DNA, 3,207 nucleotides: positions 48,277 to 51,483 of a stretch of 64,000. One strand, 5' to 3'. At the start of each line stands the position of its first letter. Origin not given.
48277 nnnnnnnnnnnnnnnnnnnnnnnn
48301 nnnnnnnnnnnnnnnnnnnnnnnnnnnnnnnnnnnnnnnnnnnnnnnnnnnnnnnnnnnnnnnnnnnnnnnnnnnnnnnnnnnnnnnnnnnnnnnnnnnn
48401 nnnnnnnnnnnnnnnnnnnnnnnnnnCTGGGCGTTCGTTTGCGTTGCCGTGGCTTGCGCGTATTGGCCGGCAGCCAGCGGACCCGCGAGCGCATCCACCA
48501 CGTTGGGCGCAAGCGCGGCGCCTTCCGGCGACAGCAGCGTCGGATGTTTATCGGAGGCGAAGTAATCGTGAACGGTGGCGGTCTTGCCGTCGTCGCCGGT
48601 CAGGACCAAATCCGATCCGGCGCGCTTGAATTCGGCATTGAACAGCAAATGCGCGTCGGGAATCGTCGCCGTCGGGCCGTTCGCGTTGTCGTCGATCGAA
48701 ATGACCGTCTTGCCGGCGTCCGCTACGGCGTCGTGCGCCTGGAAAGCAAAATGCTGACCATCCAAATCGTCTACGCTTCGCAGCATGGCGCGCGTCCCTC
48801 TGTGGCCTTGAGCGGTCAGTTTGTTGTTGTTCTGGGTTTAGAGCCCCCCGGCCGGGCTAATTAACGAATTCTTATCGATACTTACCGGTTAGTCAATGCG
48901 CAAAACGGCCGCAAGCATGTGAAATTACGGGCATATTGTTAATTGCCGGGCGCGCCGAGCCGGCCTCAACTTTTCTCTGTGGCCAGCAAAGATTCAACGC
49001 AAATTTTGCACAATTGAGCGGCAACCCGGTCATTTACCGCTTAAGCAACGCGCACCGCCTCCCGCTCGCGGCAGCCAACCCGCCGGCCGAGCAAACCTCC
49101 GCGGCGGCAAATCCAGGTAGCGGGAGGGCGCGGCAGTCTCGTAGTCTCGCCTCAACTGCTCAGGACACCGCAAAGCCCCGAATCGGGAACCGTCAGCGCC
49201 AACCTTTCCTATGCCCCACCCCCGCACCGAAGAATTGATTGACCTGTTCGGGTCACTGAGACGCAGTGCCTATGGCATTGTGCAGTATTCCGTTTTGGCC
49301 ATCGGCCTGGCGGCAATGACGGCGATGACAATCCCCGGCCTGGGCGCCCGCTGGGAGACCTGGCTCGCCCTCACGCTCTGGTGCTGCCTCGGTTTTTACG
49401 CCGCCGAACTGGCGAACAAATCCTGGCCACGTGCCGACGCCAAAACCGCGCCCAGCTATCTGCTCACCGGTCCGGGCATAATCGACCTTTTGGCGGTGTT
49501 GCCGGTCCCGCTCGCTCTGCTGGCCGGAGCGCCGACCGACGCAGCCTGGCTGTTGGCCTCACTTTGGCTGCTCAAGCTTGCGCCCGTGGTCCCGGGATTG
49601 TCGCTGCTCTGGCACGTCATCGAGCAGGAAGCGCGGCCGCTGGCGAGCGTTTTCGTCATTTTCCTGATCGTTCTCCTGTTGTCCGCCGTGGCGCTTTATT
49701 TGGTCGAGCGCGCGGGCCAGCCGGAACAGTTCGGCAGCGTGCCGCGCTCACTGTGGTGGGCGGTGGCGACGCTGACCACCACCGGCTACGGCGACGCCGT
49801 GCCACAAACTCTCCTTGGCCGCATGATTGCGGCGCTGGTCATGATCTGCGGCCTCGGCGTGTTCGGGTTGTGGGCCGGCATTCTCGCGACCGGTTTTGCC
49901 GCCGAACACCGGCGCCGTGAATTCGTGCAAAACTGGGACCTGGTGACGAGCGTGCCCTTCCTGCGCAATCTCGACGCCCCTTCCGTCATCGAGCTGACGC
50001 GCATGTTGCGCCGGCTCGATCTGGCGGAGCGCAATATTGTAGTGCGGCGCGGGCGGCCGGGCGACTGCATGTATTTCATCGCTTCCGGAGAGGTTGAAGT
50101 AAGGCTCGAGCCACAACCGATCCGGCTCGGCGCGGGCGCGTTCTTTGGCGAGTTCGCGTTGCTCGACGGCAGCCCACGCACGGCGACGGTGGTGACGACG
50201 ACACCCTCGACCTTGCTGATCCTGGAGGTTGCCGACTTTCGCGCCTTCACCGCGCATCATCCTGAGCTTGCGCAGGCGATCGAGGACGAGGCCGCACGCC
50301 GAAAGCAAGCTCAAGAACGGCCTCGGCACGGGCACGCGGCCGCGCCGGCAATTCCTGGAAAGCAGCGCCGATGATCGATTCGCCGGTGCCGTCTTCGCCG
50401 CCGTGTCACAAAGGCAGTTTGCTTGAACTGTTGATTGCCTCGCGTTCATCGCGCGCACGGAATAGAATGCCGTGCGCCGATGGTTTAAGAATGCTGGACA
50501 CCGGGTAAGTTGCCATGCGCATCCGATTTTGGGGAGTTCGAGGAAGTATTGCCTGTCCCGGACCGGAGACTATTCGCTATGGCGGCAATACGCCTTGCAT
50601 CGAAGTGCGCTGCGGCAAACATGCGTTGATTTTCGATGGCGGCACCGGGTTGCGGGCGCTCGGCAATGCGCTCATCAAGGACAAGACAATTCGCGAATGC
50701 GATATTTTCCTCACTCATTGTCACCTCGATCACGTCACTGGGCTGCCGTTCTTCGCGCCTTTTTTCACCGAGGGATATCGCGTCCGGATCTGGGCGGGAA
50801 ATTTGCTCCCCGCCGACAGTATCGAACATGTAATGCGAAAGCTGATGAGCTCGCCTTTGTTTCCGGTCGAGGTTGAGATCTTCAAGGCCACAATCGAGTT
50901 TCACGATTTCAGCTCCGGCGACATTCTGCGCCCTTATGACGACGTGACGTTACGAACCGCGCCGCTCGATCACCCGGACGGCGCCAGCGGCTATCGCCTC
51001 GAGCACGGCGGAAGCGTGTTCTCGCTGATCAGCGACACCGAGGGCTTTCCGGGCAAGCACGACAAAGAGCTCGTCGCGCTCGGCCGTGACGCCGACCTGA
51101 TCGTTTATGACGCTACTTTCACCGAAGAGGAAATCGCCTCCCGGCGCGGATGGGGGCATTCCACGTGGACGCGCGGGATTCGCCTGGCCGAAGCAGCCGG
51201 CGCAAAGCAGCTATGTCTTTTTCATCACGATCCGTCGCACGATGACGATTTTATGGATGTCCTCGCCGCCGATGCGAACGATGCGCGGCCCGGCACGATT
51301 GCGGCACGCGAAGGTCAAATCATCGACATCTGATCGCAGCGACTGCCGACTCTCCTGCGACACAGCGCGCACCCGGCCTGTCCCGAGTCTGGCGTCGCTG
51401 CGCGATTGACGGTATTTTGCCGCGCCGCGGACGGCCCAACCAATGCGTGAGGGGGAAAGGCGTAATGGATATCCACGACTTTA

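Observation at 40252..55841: Candidate cAMP-governed Lap-like surface-adhesion system (cyclase, hydrolase, four cNMP effectors, T1SS adhesin, LapG-like protease)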

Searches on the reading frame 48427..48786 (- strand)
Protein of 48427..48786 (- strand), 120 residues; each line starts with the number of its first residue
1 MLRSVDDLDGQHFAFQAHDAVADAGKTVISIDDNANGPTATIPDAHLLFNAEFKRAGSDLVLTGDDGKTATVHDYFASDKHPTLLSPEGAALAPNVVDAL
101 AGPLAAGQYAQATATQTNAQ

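Call 73: search_protein_families(library=pfam, proteins=[window:48427-48786:-], max_evalue=10)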
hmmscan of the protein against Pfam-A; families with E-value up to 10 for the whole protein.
seq(120 aa): 1 family
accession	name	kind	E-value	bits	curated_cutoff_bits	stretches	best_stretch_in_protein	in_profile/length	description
PF22783.1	BapA_N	-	0.0036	17.4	27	1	52-81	41-70/123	BapA, prefix-like domain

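Call 74: search_protein_families(library=ncbifam, proteins=[window:48427-48786:-], max_evalue=10)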
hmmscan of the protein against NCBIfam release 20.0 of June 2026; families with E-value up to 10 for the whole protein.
seq(120 aa): 1 family
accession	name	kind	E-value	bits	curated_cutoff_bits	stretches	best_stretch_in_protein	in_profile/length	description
NF033677.1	biofilm_BapA_N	domain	0.0019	18.1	35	1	51-77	38-64/64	BapA prefix-like domain-containing protein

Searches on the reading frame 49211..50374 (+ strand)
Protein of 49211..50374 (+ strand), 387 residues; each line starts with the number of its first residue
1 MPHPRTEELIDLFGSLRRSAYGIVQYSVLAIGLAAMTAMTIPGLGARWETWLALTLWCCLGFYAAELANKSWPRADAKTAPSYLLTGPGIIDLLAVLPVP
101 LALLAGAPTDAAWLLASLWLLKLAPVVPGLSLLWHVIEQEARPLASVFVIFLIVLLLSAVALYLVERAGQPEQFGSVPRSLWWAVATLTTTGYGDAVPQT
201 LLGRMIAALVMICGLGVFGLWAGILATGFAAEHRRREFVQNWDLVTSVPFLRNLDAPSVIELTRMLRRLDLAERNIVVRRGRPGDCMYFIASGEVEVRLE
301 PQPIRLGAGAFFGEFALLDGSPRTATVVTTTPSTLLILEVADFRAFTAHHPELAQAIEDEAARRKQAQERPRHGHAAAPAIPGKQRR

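Call 3: search_protein_families(library=pfam, proteins=[window:49211-50374:+], max_evalue=0.01)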
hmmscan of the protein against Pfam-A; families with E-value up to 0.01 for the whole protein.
window:49211-50374:+ (387 aa): 4 families
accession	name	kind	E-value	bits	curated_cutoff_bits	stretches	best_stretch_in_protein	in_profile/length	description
PF00520.37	Ion_trans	-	8.6e-20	71.4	25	1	46-236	28-240/241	Ion transport protein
PF00027.35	cNMP_binding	-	6.6e-17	61.7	27.5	1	272-349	5-88/89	Cyclic nucleotide-binding domain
PF07885.22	Ion_trans_2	-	2.8e-14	53.2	22.5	1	151-226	2-74/79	Ion channel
PF00060.32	Lig_chan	-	0.0012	19.1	30.8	1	147-240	4-105/146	Ligand-gated ion channel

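Call 8: search_protein_families(library=ncbifam, proteins=[window:49211-50374:+], max_evalue=0.01)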
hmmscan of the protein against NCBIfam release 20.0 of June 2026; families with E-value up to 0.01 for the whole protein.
window:49211-50374:+ (387 aa): 5 families
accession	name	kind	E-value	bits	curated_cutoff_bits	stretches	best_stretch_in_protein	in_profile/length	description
NF041163.2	encap_f2b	equivalog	7.6e-09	35.2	400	1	246-377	74-211/450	family 2B encapsulin nanocompartment shell protein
NF007828.0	PRK10537.1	equivalog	3.2e-07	29.6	425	1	144-218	145-220/403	voltage-gated potassium channel protein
NF058543.1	ActPatMycb56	equivalog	1.5e-06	27.4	460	1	254-346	7-104/317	acetyltransferase Pat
NF008732.0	PRK11753.1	equivalog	5.7e-06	25.9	266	1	269-370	26-134/214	cAMP-activated global transcriptional regulator CRP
NF040645.1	K_channel_Meth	equivalog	7.6e-05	22.6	300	1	147-212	128-195/203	hyperpolarization-activated voltage-gated potassium channel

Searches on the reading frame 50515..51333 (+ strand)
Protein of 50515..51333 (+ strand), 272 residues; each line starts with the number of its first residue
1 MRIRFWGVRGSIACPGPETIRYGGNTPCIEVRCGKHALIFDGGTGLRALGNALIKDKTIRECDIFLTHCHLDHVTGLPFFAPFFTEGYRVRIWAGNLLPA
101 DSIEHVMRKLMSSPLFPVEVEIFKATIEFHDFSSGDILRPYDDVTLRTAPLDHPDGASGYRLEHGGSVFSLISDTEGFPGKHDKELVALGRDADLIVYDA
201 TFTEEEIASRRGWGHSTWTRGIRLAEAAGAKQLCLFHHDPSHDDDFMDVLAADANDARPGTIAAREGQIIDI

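Call 3: search_protein_families(library=pfam, proteins=[window:50515-51333:+], max_evalue=0.01)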
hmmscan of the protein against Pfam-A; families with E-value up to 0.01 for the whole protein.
window:50515-51333:+ (272 aa): 2 families
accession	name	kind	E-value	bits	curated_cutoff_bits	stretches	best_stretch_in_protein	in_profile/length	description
PF12706.13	Lactamase_B_2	-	1.6e-18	67.4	27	1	39-238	4-200/200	Beta-lactamase superfamily domain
PF00753.33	Lactamase_B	-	3.2e-06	27.7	22.7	1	23-81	3-64/196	Metallo-beta-lactamase superfamily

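Call 8: search_protein_families(library=ncbifam, proteins=[window:50515-51333:+], max_evalue=0.01)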
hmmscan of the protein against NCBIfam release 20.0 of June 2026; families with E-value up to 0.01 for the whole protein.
window:50515-51333:+ (272 aa): 11 families
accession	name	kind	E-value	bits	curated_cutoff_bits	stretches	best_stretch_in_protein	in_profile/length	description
TIGR02651.1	RNase_Z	equivalog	8.5e-20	71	292.95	2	166-271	201-301/302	ribonuclease Z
NF000801.0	PRK00055.1-3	equivalog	1.8e-18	66.7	252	2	183-271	216-302/307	ribonuclease Z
NF002558.0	PRK02126.1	subfamily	1.2e-12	47.5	315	2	184-261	259-335/345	ribonuclease Z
NF000805.0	PRK00055.2-3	equivalog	5.7e-12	45.5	416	2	184-260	213-287/307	ribonuclease Z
NF041851.1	cyc_nuc_deg_phdiest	equivalog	2.9e-11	43.2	400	1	1-257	1-237/253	cyclic nucleotide-degrading phosphodiesterase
NF041257.1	GntH_guanitoxin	equivalog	5.9e-11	41.8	333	1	19-219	24-235/374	guanitoxin biosynthesis MBL fold metallo-hydrolase GntH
NF000800.0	PRK00055.1-1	equivalog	9.8e-08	31.3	398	1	185-265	218-298/305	ribonuclease Z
TIGR03307.1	PhnP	equivalog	3.8e-06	26.5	272.25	1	141-247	129-230/249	phosphonate metabolism protein PhnP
NF000806.0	PRK00055.2-4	equivalog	2.1e-05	23.9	363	0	126-185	127-185/280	ribonuclease Z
NF000804.0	PRK00055.2-1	equivalog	0.00016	20.9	402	0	184-244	213-273/306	ribonuclease Z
TIGR02649.1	true_RNase_BN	exception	0.00021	20.4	563.7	0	187-265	219-297/304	ribonuclease BN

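Call 25: search_solved_structures(query=window:50515-51333:+, max_evalue=0.01)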
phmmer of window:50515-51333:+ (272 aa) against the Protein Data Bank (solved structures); distinct sequences matched with E-value up to 0.01: 9.
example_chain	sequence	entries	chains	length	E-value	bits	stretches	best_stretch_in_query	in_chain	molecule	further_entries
1y44_A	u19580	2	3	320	1.8e-09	40.4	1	185-266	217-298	Ribonuclease Z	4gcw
2fk6_A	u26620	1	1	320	4.3e-08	35.8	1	185-266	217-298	RIBONUCLEASE Z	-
3zwf_A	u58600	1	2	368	5e-06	29.1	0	27-79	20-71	ZINC PHOSPHODIESTERASE ELAC PROTEIN 1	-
2cbn_A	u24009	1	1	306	5.9e-05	25.6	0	187-266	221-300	RIBONUCLEASE Z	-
3ie1_A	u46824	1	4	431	0.0071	18.7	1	62-125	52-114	Ribonuclease TTHA0252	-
2dkf_A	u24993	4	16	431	0.0072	18.7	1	62-125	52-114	metallo-beta-lactamase superfamily protein | Ribonuclease TTHA0252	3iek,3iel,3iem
3idz_A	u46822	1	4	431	0.0072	18.7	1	62-125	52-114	Ribonuclease TTHA0252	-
3ie2_A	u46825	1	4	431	0.0072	18.7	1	62-125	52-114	Ribonuclease TTHA0252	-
3ie0_A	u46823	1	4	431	0.0072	18.7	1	62-125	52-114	Ribonuclease TTHA0252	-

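Call 57: find_homologous_proteins(query=window:50515-51333:+, max_evalue=0.00001)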
Query window:50515-51333:+ (272 aa): 7989 proteins with E <= 0.00001 among 8000 candidates; the best 120 are listed.
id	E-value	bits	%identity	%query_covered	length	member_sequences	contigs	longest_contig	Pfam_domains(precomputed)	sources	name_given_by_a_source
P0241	3.4e-173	592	91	100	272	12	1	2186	PF12706.14,PF00753.34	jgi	jgi:phosphoribosyl 1,2-cyclic phosphodiesterase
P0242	1.4e-170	584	90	100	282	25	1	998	PF12706.14,PF00753.34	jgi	-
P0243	1.8e-168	577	89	100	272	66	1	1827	PF12706.14,PF00753.34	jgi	jgi:phosphoribosyl 1,2-cyclic phosphodiesterase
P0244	8.8e-168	575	89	100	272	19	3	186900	PF12706.14,PF00753.34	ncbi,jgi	-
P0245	5.7e-165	566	86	100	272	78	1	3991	PF12706.14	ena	-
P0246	1.1e-163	561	85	100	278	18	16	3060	PF12706.14,PF00753.34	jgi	jgi:phosphoribosyl 1,2-cyclic phosphodiesterase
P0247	1.2e-161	555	86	100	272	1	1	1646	PF12706.14,PF00753.34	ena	-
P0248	1.8e-160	551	83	100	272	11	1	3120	PF12706.14,PF00753.34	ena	-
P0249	1.8e-160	551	86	100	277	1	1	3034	PF12706.14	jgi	jgi:phosphoribosyl 1,2-cyclic phosphodiesterase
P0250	2.4e-160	550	84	100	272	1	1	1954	PF12706.14,PF00753.34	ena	-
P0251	2.6e-159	547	84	100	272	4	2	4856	PF12706.14,PF00753.34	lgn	-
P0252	7.2e-159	545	83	100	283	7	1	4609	PF12706.14,PF00753.34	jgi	jgi:phosphoribosyl 1,2-cyclic phosphodiesterase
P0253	1.0e-158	545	83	100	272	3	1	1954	PF12706.14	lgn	-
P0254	1.1e-158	545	83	100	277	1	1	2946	PF12706.14,PF23023.2,PF00753.34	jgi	jgi:phosphoribosyl 1,2-cyclic phosphodiesterase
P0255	2.3e-158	544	85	100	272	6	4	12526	PF12706.14,PF23023.2,PF00753.34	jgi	jgi:phosphoribosyl 1,2-cyclic phosphodiesterase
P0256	6.1e-158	542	83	100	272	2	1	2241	PF12706.14,PF23023.2,PF00753.34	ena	-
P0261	1.7e-156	538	82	100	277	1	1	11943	PF12706.14,PF23023.2,PF00753.34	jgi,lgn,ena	-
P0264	3.9e-156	537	82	100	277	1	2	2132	PF12706.14,PF23023.2,PF00753.34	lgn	-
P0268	7.2e-156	536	82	100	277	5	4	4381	PF12706.14,PF23023.2,PF00753.34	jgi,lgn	jgi:phosphoribosyl 1,2-cyclic phosphodiesterase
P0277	8.4e-155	532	82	100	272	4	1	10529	PF12706.14,PF23023.2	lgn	-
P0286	3.4e-154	530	81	100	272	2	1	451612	PF12706.14,PF23023.2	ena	-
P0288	4.8e-154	530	80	100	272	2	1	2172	PF12706.14,PF23023.2,PF00753.34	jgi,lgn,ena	-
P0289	5.2e-154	530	80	100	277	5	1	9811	PF12706.14,PF23023.2,PF00753.34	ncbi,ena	-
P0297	1.8e-153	528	81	100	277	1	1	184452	PF12706.14,PF23023.2,PF00753.34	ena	-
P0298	2.1e-153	528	81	100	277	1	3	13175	PF12706.14,PF23023.2,PF00753.34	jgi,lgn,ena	-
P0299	2.4e-153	527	81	100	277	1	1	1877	PF12706.14,PF23023.2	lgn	-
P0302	5.0e-153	526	81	100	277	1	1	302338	PF12706.14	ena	-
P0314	6.3e-152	523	80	100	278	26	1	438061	PF12706.14,PF00753.34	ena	-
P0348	1.5e-149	515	79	100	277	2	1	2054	PF12706.14,PF23023.2,PF00753.34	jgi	jgi:phosphoribosyl 1,2-cyclic phosphodiesterase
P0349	1.7e-149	515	80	100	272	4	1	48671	PF12706.14,PF23023.2,PF00753.34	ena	-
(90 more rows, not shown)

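Call 60: find_encoding_contigs(protein=P0314, flank=10000, max_places=1)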
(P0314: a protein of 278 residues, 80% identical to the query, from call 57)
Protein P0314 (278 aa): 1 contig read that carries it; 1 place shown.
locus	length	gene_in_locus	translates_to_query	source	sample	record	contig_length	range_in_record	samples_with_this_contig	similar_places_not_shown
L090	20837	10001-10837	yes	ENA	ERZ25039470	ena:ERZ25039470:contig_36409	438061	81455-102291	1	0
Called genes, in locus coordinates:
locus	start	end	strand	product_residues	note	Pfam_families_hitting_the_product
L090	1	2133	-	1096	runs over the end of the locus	PF17892:Cadherin_5 (faint)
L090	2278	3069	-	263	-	-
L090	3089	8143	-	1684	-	PF17963:Big_9 (faint), PF04773:FecR, PF17892:Cadherin_5 (faint), PF17803:Cadherin_4, PF04053:B-prop_COPA_B_2nd (faint)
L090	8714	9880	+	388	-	PF00520:Ion_trans, PF07885:Ion_trans_2, PF00027:cNMP_binding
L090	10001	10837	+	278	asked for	PF00753:Lactamase_B (weak), PF12706:Lactamase_B_2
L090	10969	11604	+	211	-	PF00027:cNMP_binding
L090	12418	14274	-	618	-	PF13336:AcetylCoA_hyd_C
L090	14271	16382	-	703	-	PF00378:ECH_1, PF16113:ECH_2, PF02737:3HCDH_N, PF00725:3HCDH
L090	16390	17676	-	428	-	PF00108:Thiolase_N, PF00109:ketoacyl-synt (faint), PF02803:Thiolase_C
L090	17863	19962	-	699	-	PF02771:Acyl-CoA_dh_N, PF02770:Acyl-CoA_dh_M, PF00441:Acyl-CoA_dh_1, PF09317:ACDH_C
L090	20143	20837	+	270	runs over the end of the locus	PF05708:Peptidase_C92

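Call 61: find_encoding_contigs(protein=P0302, flank=10000, max_places=1)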
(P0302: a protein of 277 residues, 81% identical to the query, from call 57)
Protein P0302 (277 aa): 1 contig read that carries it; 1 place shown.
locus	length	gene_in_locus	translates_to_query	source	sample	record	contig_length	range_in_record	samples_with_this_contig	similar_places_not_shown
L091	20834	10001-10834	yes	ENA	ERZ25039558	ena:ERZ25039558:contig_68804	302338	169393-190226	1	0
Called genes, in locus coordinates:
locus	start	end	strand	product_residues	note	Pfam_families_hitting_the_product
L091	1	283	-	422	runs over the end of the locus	-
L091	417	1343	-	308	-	PF00535:Glycos_transf_2, PF10111:Glyco_tranf_2_2, PF13641:Glyco_tranf_2_3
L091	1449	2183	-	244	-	PF00005:ABC_tran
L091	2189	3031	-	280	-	PF01061:ABC2_membrane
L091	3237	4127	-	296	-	PF01370:Epimerase, PF02719:Polysacc_synt_2 (faint), PF04321:RmlD_sub_bind, PF13460:NAD_binding_10, PF16363:GDP_Man_Dehyd (faint), PF01073:3Beta_HSD, PF07993:NAD_binding_4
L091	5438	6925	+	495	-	PF13727:CoA_binding_3, PF02397:Bac_transf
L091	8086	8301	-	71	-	-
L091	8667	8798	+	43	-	-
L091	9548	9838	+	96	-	PF12773:DZR (weak), PF13240:Zn_Ribbon_1, PF13248:Zn_ribbon_3 (weak)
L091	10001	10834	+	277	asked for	PF12706:Lactamase_B_2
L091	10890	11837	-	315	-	PF06035:Peptidase_C93, PF04473:DUF553 (faint)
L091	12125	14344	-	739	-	PF05226:CHASE2, PF00211:Guanylate_cyc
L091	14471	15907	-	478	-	PF25917:BSH_RND, PF25973:BSH_CzcB (faint), PF25984:BSH_YknX (weak), PF25994:HH_AprE, PF26002:Beta-barrel_AprE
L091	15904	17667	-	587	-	PF00664:ABC_membrane, PF00005:ABC_tran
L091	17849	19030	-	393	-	PF00353:HemolysinCabind (weak)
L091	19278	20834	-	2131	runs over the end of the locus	-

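Call 65: predict_structure(alignment_id=A2)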
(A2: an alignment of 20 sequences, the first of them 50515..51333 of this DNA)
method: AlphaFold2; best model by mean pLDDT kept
length: 272 residues; sequences in the alignment: 20
mean_pLDDT: 72.9   pTM: 0.79
mean pLDDT of the five models: 72.9, 72.4, 72.0, 71.4, 69.2
residues with pLDDT >= 90: 62; 70-90: 100; 50-70: 73; < 50: 37
segments of 3 or more residues with pLDDT < 50: 10-24, 112-121, 154-156, 177-180
pLDDT, mean of each block of 10 residues (from residue 1): 81 36 62 91 75 82 73 52 70 69 56 46 68 83 88 60 96 62 83 91 63 61 92 81 69 87 88 94
secondary structure, 60 per line:
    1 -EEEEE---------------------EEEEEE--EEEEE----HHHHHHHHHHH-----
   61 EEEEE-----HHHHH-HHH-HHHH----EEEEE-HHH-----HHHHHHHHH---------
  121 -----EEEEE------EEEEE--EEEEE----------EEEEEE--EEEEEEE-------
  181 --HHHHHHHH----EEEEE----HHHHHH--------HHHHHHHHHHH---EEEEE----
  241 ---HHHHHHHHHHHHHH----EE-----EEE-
elements in order: E2-6 E28-33 E36-40 H45-55 E61-65 H71-75 H81-84 E89-93 H103-111 E126-130 E137-141 E144-148 E159-164 E167-173 H183-190 E195-199 H204-209 H218-228 E232-236 H244-257 E269-271

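Call 67: fold_search(model_id=the predicted structure, library=pdb)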
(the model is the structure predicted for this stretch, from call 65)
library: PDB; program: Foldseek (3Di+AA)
matches with E <= 10: 791; with E <= 0.001: 107
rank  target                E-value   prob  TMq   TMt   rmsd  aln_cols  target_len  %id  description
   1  1y44_A                1.0e-13  1.00  0.72  0.73   4.6       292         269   23  Crystal structure of RNase Z (released 2005-01-25)
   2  4gcw_A                3.5e-13  1.00  0.70  0.63   6.6       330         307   19  Crystal structure of RNase Z in complex with precursor tRNA(Thr) (released 2012-10-31)
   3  2fk6_A                4.2e-13  1.00  0.71  0.64   5.5       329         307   21  Crystal Structure of RNAse Z/tRNA(Thr) complex (released 2006-03-21)
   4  2cbn                  1.6e-12  1.00  0.69  0.63   5.2       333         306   16  Crystal structure of ZipD from Escherichia coli (released 2006-02-15)
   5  4z7r_B                5.2e-12  1.00  0.60  0.59   6.9       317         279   15  The 1.98-angstrom crystal structure of Zn(2+)-bound PqqB from Methylobacterium extorquens (released 2016-04-20)
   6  3zwf_B                7.5e-12  1.00  0.63  0.66   5.6       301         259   19  Crystal structure of Human tRNase Z, short form (ELAC1). (released 2011-08-10)
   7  1y44_B                7.5e-12  1.00  0.67  0.62   7.4       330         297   18  Crystal structure of RNase Z (released 2005-01-25)
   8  4z7r_A                1.6e-11  1.00  0.60  0.55   7.4       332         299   15  The 1.98-angstrom crystal structure of Zn(2+)-bound PqqB from Methylobacterium extorquens (released 2016-04-20)
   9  3zwf_A                1.9e-11  1.00  0.62  0.64   6.0       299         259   19  Crystal structure of Human tRNase Z, short form (ELAC1). (released 2011-08-10)
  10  8gyg_B                2.0e-11  1.00  0.61  0.55   8.1       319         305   14  Purification ,Crystallization and X-ray Diffraction analysis of a novel arysulfatase from Pseudoalteromonas atlantica  (released 2023-10-18)
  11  1zkp_A                3.9e-11  1.00  0.64  0.69   5.8       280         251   18  1.5A Resolution Crystal Structure of a Metallo Beta Lactamase Family Protein, the ELAC Homolgue of Bacillus anthracis, (released 2005-06-21)
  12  8gyg_A                4.2e-11  1.00  0.63  0.60   7.8       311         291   14  Purification ,Crystallization and X-ray Diffraction analysis of a novel arysulfatase from Pseudoalteromonas atlantica  (released 2023-10-18)
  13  6kns_C                5.0e-11  1.00  0.65  0.72   5.5       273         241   18  Crystal structure of the metallo-beta-lactamase fold protein YhfI from Bacillus subtilis (space group I4122) (released 2019-09-18)
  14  1zkp_B                7.7e-11  1.00  0.65  0.70   5.5       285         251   18  1.5A Resolution Crystal Structure of a Metallo Beta Lactamase Family Protein, the ELAC Homolgue of Bacillus anthracis, (released 2005-06-21)
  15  1zkp_C                1.2e-10  1.00  0.66  0.72   5.5       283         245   19  1.5A Resolution Crystal Structure of a Metallo Beta Lactamase Family Protein, the ELAC Homolgue of Bacillus anthracis, (released 2005-06-21)
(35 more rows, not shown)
